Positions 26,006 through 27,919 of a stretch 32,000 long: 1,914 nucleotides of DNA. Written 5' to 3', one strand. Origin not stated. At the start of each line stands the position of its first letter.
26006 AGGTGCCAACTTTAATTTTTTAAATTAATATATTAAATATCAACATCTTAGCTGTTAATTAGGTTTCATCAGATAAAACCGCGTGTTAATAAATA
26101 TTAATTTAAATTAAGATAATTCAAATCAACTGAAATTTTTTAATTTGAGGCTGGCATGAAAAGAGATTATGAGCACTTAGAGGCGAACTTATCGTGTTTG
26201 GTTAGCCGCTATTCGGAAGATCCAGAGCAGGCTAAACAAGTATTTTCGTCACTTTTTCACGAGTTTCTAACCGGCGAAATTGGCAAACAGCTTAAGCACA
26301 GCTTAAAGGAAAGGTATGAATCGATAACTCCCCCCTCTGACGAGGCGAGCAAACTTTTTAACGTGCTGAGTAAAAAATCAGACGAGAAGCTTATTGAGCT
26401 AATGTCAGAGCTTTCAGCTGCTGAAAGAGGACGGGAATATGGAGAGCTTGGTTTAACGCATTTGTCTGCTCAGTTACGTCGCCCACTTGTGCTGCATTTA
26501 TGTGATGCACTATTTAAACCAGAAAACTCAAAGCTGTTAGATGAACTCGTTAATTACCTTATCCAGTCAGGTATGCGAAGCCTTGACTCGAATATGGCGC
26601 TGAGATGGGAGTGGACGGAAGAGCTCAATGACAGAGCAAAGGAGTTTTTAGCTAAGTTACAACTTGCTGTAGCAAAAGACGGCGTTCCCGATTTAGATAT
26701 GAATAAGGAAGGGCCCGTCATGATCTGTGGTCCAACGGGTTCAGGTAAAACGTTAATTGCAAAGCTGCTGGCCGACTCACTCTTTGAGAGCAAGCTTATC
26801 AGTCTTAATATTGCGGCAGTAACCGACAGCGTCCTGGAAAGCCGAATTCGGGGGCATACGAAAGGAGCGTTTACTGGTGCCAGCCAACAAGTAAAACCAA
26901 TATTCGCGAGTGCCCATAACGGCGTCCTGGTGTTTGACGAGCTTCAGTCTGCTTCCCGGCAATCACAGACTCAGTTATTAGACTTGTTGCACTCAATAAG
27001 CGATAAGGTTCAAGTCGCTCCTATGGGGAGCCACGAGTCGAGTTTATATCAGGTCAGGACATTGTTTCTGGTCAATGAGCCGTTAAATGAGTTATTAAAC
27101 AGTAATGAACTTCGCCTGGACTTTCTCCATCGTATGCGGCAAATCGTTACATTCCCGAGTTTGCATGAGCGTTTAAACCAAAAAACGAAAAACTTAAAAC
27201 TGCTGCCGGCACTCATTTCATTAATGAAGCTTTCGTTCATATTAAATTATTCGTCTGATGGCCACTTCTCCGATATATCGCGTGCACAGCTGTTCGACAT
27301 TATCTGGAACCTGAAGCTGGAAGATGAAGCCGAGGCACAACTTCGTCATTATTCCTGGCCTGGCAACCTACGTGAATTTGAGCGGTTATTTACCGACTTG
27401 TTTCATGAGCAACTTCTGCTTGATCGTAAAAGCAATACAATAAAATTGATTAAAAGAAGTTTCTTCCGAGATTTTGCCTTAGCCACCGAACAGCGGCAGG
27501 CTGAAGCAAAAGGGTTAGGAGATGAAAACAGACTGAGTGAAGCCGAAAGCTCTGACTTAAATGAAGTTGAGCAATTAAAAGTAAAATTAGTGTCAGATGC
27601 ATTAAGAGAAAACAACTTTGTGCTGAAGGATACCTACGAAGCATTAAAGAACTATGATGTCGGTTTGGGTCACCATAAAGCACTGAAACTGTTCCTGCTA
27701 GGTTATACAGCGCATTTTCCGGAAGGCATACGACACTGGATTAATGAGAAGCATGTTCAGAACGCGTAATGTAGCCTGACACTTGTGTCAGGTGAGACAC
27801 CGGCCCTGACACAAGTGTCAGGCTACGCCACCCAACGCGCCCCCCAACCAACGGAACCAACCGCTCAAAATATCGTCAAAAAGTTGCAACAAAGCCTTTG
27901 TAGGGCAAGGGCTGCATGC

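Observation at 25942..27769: Consensus sigma-54 promoter faces a divergently encoded GAFTGA enhancer-binding protein with a novel sensory domain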

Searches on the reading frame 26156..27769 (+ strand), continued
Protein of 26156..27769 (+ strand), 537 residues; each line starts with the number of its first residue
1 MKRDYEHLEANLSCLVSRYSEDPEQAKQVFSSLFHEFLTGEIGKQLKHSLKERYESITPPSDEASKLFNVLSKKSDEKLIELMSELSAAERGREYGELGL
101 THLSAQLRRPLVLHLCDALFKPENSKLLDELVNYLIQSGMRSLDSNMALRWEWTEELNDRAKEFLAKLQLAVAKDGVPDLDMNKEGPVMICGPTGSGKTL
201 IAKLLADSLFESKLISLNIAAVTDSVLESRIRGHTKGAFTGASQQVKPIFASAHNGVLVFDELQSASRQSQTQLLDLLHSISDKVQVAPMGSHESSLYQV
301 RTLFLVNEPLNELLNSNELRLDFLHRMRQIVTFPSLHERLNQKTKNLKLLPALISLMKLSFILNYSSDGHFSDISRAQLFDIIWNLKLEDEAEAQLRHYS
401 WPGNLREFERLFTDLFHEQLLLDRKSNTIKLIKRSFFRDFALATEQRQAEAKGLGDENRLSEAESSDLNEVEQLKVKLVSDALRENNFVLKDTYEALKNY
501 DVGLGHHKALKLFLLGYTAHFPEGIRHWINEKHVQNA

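Call 54: fold_search(model_id=the predicted structure, library=pdb)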
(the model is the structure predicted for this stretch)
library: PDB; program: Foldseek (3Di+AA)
matches with E <= 10: 1390; with E <= 0.001: 613
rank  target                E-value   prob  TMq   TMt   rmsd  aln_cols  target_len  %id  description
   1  1ny5_A                5.0e-13  1.00  0.36  0.48  13.5       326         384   24  Crystal structure of sigm54 activator (AAA+ ATPase) in the inactive state (released 2003-11-11)
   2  6iy8_B                5.5e-13  1.00  0.34  0.38  11.3       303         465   25  DmpR-phenol complex of Pseudomonas putida (released 2020-06-10)
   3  1ny5_B                6.1e-13  1.00  0.37  0.50  13.2       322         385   22  Crystal structure of sigm54 activator (AAA+ ATPase) in the inactive state (released 2003-11-11)
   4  6iy8_A                6.4e-13  1.00  0.36  0.40  11.4       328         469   23  DmpR-phenol complex of Pseudomonas putida (released 2020-06-10)
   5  6iy8_C                1.4e-12  1.00  0.35  0.40  10.7       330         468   23  DmpR-phenol complex of Pseudomonas putida (released 2020-06-10)
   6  1ny6_A                2.0e-12  1.00  0.37  0.75   5.7       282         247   23  Crystal structure of sigm54 activator (AAA+ ATPase) in the active state (released 2003-11-11)
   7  4l4u                  2.9e-12  1.00  0.36  0.48  12.8       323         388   20  Crystal structure of construct containing A. aeolicus NtrC1 receiver, central and DNA binding domains (released 2013-08-28)
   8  3dzd_A                3.9e-12  1.00  0.34  0.48  14.2       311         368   20  Crystal structure of sigma54 activator NTRC4 in the inactive state (released 2008-11-25)
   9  4qht_B                5.9e-12  1.00  0.35  0.72   4.0       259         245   27  Crystal structure of AAA+/ sigma 54 activator domain of the flagellar regulatory protein FlrC from Vibrio cholerae in  (released 2014-07-16)
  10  4lzz_L                7.2e-12  1.00  0.35  0.71   8.2       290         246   22  Nucleotide-induced asymmetry within atpase activator ring drives s54-RNAP interaction and ATP hydrolysis (released 2013-12-04)
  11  5ep1                  9.2e-12  1.00  0.34  0.66   6.3       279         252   25  Quorum-Sensing Signal Integrator LuxO - Catalytic Domain (released 2016-04-20)
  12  5ep0                  9.7e-12  1.00  0.37  0.50   8.3       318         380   20  Quorum-Sensing Signal Integrator LuxO - Receiver+Catalytic Domains (released 2016-04-20)
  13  6jdl                  1.0e-11  1.00  0.33  0.65   7.7       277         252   22  Central domain of FleQ H287A mutant in complex with ATPgS and Mg (released 2019-11-27)
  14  5exp                  1.3e-11  1.00  0.34  0.68   7.3       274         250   22  AAA+ domain of FleQ from Pseudomonas aeruginosa (released 2016-01-13)
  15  3m0e_A                1.4e-11  1.00  0.37  0.76   4.6       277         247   22  Crystal structure of the ATP-bound state of Walker B mutant of NtrC1 ATPase domain (released 2010-11-03)
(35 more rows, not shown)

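Call 59: predict_structure(alignment_id=A4)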
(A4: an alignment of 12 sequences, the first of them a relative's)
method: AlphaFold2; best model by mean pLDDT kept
length: 555 residues; sequences in the alignment: 12
mean_pLDDT: 81.5   pTM: 0.71
mean pLDDT of the five models: 81.5, 79.1, 78.1, 77.8, 75.3
residues with pLDDT >= 90: 188; 70-90: 287; 50-70: 34; < 50: 46
segments of 3 or more residues with pLDDT < 50: 1-5, 35-51, 179-181, 466-473, 544-555
pLDDT, mean of each block of 10 residues (from residue 1): 53 76 64 53 38 78 86 78 76 85 76 81 88 89 83 88 86 65 75 91 74 92 91 87 93 91 83 94 95 92 93 92 94 94 91 91 91 88 92 81 85 92 90 93 81 92 55 58 88 86 82 85 85 84 45 34
secondary structure, 60 per line:
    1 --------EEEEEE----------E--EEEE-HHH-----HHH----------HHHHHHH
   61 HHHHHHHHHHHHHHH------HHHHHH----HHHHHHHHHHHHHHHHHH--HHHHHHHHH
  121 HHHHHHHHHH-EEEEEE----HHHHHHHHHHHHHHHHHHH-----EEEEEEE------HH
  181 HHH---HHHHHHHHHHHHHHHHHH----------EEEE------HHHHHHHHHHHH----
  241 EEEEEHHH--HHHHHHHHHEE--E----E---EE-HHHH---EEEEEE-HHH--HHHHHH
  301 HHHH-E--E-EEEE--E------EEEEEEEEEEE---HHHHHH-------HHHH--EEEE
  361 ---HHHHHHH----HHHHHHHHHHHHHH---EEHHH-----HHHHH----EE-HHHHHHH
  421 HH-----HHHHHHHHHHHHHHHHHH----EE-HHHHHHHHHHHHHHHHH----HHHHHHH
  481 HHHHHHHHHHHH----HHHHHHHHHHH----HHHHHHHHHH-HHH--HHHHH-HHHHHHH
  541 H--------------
elements in order: E9-14 E28-31 H54-75 H82-87 H92-109 H112-130 E132-137 H142-160 E166-172 H179-183 H187-204 E215-218 H225-236 E241-245 H251-259 H276-279 E283-288 H295-304 E311-314 E324-334 H338-343 H351-354 E357-360 H364-370 H375-388 H402-406 H414-422 H428-445 H453-469 H474-492 H497-507 H512-521 H528-532 H534-541

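Call 61: fold_search(model_id=the predicted structure, library=pdb)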
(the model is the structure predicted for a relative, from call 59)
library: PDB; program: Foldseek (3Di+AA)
matches with E <= 10: 1204; with E <= 0.001: 483
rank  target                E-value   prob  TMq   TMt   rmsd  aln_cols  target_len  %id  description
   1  1ny5_A                6.3e-15  1.00  0.36  0.51  15.5       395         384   21  Crystal structure of sigm54 activator (AAA+ ATPase) in the inactive state (released 2003-11-11)
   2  3dzd_A                8.1e-15  1.00  0.33  0.48  17.5       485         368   21  Crystal structure of sigma54 activator NTRC4 in the inactive state (released 2008-11-25)
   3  1ny5_B                9.4e-15  1.00  0.36  0.50  15.5       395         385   21  Crystal structure of sigm54 activator (AAA+ ATPase) in the inactive state (released 2003-11-11)
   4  4lzz_W                4.9e-14  1.00  0.36  0.76   6.0       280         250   27  Nucleotide-induced asymmetry within atpase activator ring drives s54-RNAP interaction and ATP hydrolysis (released 2013-12-04)
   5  5ep0                  1.6e-13  1.00  0.38  0.54  14.4       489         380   16  Quorum-Sensing Signal Integrator LuxO - Receiver+Catalytic Domains (released 2016-04-20)
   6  3m0e_A                1.9e-13  1.00  0.35  0.75   5.9       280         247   26  Crystal structure of the ATP-bound state of Walker B mutant of NtrC1 ATPase domain (released 2010-11-03)
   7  6iy8_A                2.2e-13  1.00  0.37  0.43   9.8       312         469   28  DmpR-phenol complex of Pseudomonas putida (released 2020-06-10)
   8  5m7n_B                2.4e-13  1.00  0.34  0.44  14.0       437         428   19  Crystal structure of NtrX from Brucella abortus in complex with ATP processed with the CrystalDirect automated mountin (released 2017-01-25)
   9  1ny6_A                3.3e-13  1.00  0.37  0.78   3.5       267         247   28  Crystal structure of sigm54 activator (AAA+ ATPase) in the active state (released 2003-11-11)
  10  6jdl                  3.9e-13  1.00  0.34  0.72   8.5       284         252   26  Central domain of FleQ H287A mutant in complex with ATPgS and Mg (released 2019-11-27)
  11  7ejw_D                4.8e-13  1.00  0.33  0.66  10.1       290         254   26  Crystal structure of FleN in complex with FleQ AAA+ doamain (released 2021-12-22)
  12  4lzz_E                5.5e-13  1.00  0.35  0.72   5.1       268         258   28  Nucleotide-induced asymmetry within atpase activator ring drives s54-RNAP interaction and ATP hydrolysis (released 2013-12-04)
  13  6iy8_C                5.5e-13  1.00  0.36  0.42  10.4       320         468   25  DmpR-phenol complex of Pseudomonas putida (released 2020-06-10)
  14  6jdi                  5.8e-13  1.00  0.35  0.73   9.3       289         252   26  Central domain of FleQ H287N mutant in complex with ATPgS and Mg (released 2019-11-27)
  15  1ny6_B                6.1e-13  1.00  0.37  0.80   3.5       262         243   27  Crystal structure of sigm54 activator (AAA+ ATPase) in the active state (released 2003-11-11)
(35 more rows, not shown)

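Call 75: search_protein_families(library=pfam, proteins=[L001:6126-6485:-, L002:6183-6548:-, L004:7262-7621:-], max_evalue=1)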
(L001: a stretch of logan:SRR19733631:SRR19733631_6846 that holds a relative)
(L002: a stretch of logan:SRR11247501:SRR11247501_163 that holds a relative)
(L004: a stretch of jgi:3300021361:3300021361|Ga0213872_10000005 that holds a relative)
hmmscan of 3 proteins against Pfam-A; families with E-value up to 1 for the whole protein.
L001:6126-6485:- (119 aa): 4 families
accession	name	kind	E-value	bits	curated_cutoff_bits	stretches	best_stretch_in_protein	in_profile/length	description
PF13441.11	Gly-zipper_YMGG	-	0.03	14.5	28.9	1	67-97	9-40/45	YMGG-like Gly-zipper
PF17508.7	MccV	-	0.17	12.9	27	1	64-97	10-45/104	Microcin V bacteriocin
PF13488.11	Gly-zipper_Omp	-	0.26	11.7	25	1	68-96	6-35/46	Glycine zipper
PF00151.25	Lipase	-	0.3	10.8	27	1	70-103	151-184/336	Lipase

L002:6183-6548:- (121 aa): 8 families
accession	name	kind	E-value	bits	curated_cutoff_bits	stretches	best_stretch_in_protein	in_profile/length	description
PF21724.2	DUF6861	-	6.9e-06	26.1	28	1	62-102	43-82/194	Family of unknown function (DUF6861)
PF13441.11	Gly-zipper_YMGG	-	0.00033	20.7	28.9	1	67-99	4-37/45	YMGG-like Gly-zipper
PF13436.11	Gly-zipper_OmpA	-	0.015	15.5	27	1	68-99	2-38/44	Glycine-zipper domain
PF13488.11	Gly-zipper_Omp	-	0.017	15.4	25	1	68-101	5-39/46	Glycine zipper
PF05433.20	Rick_17kDa_Anti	-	0.023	15.1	24.2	1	67-102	4-40/43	Glycine zipper 2TM domain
PF20721.2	C19orf12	-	0.091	13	30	1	69-109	52-96/163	C19orf12-like protein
PF06897.17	DUF1269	-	0.31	11.8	26.9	1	68-104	3-39/100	Protein of unknown function (DUF1269)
PF10439.15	Bacteriocin_IIc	-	0.6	10.6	27.1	0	62-91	28-58/59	Bacteriocin class II with double-glycine leader peptide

L004:7262-7621:- (119 aa): 12 families
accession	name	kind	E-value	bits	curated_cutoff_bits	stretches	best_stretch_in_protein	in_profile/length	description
PF13441.11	Gly-zipper_YMGG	-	0.00022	21.3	28.9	1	67-99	5-38/45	YMGG-like Gly-zipper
PF13488.11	Gly-zipper_Omp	-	0.0023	18.3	25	1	68-99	2-34/46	Glycine zipper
PF05433.20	Rick_17kDa_Anti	-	0.0037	17.6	24.2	1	67-101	5-40/43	Glycine zipper 2TM domain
PF00682.25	HMGL-like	-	0.0052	16.7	29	1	10-110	88-194/260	HMGL-like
PF13436.11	Gly-zipper_OmpA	-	0.0063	16.7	27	1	67-98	6-38/44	Glycine-zipper domain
PF04306.18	DUF456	-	0.0087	16.8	29.4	1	57-110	55-109/139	Protein of unknown function (DUF456)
PF10439.15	Bacteriocin_IIc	-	0.017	15.5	27.1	1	58-99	21-59/59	Bacteriocin class II with double-glycine leader peptide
PF12173.13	BacteriocIIc_cy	-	0.03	15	27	1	32-99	23-90/91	Bacteriocin class IIc cyclic gassericin A-like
PF21724.2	DUF6861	-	0.061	13.2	28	1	62-101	44-82/194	Family of unknown function (DUF6861)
PF10247.14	Romo1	-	0.24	12.3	27.6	0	62-86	3-27/66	Reactive mitochondrial oxygen species modulator 1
PF11990.13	DUF3487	-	0.27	11.5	27.8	1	53-101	17-67/114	Protein of unknown function (DUF3487)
PF06897.17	DUF1269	-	0.33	11.7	26.9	1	69-104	1-40/100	Protein of unknown function (DUF1269)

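Call 86: search_protein_families(library=padloc, proteins=[L001:6126-6485:-, L002:6183-6548:-, L004:7262-7621:-, L002:4865-6121:-, L002:6679-8367:+], max_evalue=0.01)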
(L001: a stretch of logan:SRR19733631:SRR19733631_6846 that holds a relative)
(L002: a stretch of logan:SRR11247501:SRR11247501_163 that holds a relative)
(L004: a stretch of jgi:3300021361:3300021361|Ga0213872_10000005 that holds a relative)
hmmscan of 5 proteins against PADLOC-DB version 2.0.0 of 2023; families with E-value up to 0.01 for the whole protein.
L001:6126-6485:- (119 aa): 0 families

L002:6183-6548:- (121 aa): 0 families

L004:7262-7621:- (119 aa): 1 family
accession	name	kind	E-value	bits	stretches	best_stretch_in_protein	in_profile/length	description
PDLC03842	LeoB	-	0.0027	14.6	1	48-95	428-474/568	-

L002:4865-6121:- (418 aa): 4 families
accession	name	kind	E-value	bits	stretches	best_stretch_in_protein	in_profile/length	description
PDLC04111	JukA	-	4.8e-45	152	1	48-234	55-239/250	-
PDLC04113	JukA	-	4e-41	139.2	1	50-235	61-240/245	-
PDLC04112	JukA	-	1.9e-16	58.4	1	41-232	52-217/234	-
PDLC03841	LeoBC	-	1.2e-06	25.9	1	229-354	70-198/601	-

L002:6679-8367:+ (562 aa): 6 families
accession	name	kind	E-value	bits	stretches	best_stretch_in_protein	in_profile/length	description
PDLC01995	RtcR_PspF2--CARF_AAA_HTH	-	1.8e-35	121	1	223-466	191-416/481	-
PDLC01994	RtcR_PspF1--CARF_AAA_HTH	-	2.5e-25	87.5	1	223-469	182-407/468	-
PDLC01993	RtcR--CARF_AAA_HTH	-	2.5e-20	70.4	1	223-373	205-358/523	-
PDLC04140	mad8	-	0.0012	16.5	1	219-292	21-100/314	mads_8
PDLC04786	PDC-S01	-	0.0022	14.8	1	224-304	22-102/439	-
PDLC04792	PDC-S01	-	0.007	13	0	224-301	21-98/452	-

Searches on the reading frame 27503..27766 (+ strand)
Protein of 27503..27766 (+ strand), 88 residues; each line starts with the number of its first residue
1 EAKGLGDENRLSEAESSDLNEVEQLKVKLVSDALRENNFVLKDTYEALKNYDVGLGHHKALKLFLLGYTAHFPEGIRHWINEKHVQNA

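Call 82: search_solved_structures(query=A5, max_evalue=10, show_alignments=2)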
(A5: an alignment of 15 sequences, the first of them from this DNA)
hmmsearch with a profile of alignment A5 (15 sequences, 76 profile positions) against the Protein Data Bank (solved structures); distinct sequences matched with E-value up to 10: 12.
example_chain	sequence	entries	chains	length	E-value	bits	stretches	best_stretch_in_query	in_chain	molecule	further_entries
8fje_A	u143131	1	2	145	0.0035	20.1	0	42-53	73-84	E8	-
4l22_A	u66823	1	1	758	0.0096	18.7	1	29-71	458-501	Phosphorylase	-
4f61_I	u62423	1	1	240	0.03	17.1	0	11-36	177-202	Stathmin-like domain R4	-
1uhm_A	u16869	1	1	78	0.084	15.7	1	31-52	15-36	Histone H1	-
1ust_A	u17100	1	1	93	0.1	15.4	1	31-52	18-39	HISTONE H1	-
4i1a_A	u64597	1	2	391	0.24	14.2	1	9-41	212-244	Response regulator aspartate phosphatase I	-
9s0k_A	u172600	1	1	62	0.64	12.8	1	5-58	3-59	DBL1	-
5kkg_A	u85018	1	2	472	0.7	12.7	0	21-62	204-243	ancMT E72A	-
5k27_A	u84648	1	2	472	0.7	12.7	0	21-62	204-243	ancMT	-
4kwy_A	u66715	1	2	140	0.7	12.7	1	38-69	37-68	Putative uncharacterized protein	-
5xbt_A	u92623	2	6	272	1.1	12.1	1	32-65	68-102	Probable transcriptional regulator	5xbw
5xql_A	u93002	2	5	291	1.2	12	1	32-65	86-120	Multidrug-efflux transporter 1 regulator | C-di-GMP-binding multidrug transporter transcriptional regulator BrlR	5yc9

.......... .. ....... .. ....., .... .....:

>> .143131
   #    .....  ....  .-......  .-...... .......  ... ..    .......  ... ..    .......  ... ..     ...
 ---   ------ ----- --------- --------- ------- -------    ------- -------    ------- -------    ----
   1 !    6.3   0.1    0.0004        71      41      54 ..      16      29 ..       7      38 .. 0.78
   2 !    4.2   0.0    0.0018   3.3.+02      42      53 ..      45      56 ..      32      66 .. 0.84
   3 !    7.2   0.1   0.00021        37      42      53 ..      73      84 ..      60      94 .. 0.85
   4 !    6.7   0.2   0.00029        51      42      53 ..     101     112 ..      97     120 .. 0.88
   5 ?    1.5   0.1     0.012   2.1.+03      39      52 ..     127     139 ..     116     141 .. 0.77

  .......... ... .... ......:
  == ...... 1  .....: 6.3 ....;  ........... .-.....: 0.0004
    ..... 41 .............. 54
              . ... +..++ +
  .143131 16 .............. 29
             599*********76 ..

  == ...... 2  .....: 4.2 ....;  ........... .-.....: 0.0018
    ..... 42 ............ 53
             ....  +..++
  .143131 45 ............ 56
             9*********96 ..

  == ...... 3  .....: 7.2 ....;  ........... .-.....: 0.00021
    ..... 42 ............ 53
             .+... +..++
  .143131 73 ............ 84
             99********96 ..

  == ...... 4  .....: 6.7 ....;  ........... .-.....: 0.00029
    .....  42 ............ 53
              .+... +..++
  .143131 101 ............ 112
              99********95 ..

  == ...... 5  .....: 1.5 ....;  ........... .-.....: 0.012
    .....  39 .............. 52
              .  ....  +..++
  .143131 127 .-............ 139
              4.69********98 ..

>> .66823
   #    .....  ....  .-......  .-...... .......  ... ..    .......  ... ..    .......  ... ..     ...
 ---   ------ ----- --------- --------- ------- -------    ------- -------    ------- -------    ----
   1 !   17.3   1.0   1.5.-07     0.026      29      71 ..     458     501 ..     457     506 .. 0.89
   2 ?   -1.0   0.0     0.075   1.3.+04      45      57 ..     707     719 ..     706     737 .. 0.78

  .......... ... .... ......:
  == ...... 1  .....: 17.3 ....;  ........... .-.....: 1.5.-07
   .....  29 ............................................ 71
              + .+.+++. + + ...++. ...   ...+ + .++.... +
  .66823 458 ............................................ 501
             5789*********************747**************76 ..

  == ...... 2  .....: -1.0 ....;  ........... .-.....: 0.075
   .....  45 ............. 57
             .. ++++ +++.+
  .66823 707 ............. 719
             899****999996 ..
